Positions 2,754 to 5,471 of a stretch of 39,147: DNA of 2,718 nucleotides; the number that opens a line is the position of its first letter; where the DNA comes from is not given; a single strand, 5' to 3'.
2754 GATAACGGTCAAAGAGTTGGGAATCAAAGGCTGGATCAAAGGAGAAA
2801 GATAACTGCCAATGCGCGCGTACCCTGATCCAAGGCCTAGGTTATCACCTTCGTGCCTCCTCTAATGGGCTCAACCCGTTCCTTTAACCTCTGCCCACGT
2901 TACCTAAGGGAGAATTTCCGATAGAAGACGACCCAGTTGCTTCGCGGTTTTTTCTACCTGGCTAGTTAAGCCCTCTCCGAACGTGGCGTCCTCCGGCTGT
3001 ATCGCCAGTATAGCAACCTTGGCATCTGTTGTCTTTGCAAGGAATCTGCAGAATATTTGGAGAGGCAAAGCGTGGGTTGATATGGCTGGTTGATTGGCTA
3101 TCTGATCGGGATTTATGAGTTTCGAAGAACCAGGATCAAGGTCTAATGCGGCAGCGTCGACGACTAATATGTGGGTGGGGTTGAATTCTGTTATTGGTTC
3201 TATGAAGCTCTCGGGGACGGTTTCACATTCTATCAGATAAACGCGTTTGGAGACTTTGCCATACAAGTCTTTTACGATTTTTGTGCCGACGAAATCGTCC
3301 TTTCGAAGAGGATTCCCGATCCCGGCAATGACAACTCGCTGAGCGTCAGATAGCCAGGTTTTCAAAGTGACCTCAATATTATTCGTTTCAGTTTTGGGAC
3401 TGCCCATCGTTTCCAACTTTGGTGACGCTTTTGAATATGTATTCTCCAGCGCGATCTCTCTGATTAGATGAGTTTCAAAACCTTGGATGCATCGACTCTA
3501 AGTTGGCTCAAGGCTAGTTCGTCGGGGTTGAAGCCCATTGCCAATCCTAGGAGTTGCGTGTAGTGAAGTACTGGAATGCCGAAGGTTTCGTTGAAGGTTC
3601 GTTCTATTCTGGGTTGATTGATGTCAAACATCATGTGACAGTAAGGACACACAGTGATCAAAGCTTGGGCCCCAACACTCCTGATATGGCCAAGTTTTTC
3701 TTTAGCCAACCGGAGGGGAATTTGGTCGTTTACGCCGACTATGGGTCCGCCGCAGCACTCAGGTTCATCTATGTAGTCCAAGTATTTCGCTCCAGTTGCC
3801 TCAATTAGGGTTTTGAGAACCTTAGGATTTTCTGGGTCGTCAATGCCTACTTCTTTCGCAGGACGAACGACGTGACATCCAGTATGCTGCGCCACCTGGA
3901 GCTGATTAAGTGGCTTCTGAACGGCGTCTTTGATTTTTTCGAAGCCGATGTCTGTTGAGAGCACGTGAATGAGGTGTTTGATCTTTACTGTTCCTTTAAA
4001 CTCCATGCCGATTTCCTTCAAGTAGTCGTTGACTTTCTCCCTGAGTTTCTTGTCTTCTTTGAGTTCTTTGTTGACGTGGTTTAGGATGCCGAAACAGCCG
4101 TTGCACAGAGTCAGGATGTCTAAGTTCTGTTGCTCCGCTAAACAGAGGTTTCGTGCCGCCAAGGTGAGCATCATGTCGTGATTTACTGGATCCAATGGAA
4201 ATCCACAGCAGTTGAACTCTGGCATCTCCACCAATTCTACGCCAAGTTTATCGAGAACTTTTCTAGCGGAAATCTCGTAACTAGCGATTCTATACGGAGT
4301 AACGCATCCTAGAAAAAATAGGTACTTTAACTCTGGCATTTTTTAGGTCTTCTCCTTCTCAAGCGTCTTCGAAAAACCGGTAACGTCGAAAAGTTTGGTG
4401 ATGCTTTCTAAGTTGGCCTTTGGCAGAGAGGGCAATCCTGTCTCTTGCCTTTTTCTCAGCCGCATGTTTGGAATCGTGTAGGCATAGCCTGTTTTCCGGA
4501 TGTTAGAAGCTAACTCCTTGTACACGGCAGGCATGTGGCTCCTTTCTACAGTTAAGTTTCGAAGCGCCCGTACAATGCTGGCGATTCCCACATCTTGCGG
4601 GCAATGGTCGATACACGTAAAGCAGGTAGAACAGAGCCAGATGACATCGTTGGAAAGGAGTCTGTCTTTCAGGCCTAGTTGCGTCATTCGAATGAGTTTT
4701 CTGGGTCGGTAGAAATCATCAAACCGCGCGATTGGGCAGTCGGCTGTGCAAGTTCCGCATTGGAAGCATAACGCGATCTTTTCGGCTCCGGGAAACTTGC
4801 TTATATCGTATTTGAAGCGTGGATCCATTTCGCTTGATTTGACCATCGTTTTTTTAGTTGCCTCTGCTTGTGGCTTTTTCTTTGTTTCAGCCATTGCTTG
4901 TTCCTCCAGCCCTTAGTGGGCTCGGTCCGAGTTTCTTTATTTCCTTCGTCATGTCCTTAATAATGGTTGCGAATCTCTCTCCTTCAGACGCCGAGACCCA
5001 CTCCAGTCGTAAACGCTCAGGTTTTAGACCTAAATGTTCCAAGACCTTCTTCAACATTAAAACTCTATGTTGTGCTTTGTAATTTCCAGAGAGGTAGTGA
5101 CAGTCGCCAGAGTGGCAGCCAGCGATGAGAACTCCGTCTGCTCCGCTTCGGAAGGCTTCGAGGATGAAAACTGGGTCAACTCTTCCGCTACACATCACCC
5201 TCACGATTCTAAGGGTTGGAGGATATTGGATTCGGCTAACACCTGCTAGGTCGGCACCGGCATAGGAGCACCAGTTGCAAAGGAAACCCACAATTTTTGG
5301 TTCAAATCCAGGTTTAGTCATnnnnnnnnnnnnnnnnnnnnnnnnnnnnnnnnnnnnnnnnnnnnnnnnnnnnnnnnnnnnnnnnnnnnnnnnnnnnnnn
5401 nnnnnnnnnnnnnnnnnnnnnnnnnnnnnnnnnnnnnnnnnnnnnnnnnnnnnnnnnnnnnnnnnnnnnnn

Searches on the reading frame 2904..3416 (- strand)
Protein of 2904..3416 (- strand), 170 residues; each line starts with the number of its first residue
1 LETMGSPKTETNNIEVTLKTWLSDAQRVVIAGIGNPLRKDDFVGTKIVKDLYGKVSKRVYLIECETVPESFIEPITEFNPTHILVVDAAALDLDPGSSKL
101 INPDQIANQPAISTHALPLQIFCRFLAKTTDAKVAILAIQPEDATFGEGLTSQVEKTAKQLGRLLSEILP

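Call 4: search_protein_families(library=pfam, proteins=[window:2904-3416:-], max_evalue=0.01)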
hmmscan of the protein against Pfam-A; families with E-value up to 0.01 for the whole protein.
window:2904-3416:- (170 aa): 1 family
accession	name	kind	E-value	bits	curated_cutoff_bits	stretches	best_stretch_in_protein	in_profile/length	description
PF01750.23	HycI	-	2.5e-16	60.2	23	1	47-161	3-123/130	Hydrogenase maturation protease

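Call 65: search_protein_families(library=ncbifam, proteins=[window:2904-3416:-], max_evalue=0.00001)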
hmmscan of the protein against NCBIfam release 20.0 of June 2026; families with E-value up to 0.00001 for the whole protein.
window:2904-3416:- (170 aa): 6 families
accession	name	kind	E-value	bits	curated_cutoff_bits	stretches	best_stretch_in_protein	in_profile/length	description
TIGR00142.1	hycI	equivalog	8.4e-34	116.4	119.1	1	29-168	2-141/146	hydrogenase maturation peptidase HycI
TIGR00072.1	hydrog_prot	superfamily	1.6e-27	96.2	47.45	1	29-166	1-142/145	hydrogenase maturation protease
TIGR00130.1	frhD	equivalog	2.7e-10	40.5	134.95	1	26-157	3-139/153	coenzyme F420-reducing hydrogenase, FrhD protein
TIGR00140.1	hupD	subfamily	7.6e-08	32.4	151.8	1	28-159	1-137/151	HyaD/HybD family hydrogenase maturation endopeptidase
NF007777.0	PRK10466.1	equivalog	2.7e-06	27.2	190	1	27-160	2-140/164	HyaD/HybD family hydrogenase maturation endopeptidase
NF045519.1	NiFeSe_H2_mat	exception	5.1e-06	26.4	190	1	27-158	2-136/152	NiFeSe hydrogenase maturation protease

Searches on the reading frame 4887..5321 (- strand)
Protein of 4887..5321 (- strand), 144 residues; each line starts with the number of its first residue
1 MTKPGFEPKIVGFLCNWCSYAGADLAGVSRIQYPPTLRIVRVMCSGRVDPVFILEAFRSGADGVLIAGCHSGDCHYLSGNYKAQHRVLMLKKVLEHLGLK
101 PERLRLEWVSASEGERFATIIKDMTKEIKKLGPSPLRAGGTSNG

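Call 4: search_protein_families(library=pfam, proteins=[window:4887-5321:-], max_evalue=0.01)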
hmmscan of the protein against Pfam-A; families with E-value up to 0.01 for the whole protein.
window:4887-5321:- (144 aa): 1 family
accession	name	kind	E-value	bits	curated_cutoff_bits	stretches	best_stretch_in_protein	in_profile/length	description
PF02662.21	FlpD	-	1.5e-58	196.6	22.3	1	10-132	1-123/123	Methyl-viologen-reducing hydrogenase, delta subunit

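Call 65: search_protein_families(library=ncbifam, proteins=[window:4887-5321:-], max_evalue=0.00001)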
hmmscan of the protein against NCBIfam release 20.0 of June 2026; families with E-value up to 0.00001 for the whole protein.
window:4887-5321:- (144 aa): 3 families
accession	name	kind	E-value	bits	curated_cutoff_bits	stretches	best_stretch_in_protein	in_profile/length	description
NF040770.1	hetero_SS_HdrA2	exception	2.3e-59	201.3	1100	1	7-133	647-773/777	CoB-CoM heterodisulfide reductase HdrA2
NF045873.1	F420_non_VhuD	exception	1.2e-43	148.4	215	1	7-138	1-132/132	F420-non-reducing hydrogenase iron-sulfur subunit VhuD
NF041891.1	hdrA_Methbact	equivalog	4.3e-14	51.7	1300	1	7-130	643-760/762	ferredoxin:CoB-CoM heterodisulfide reductase subunit HdrA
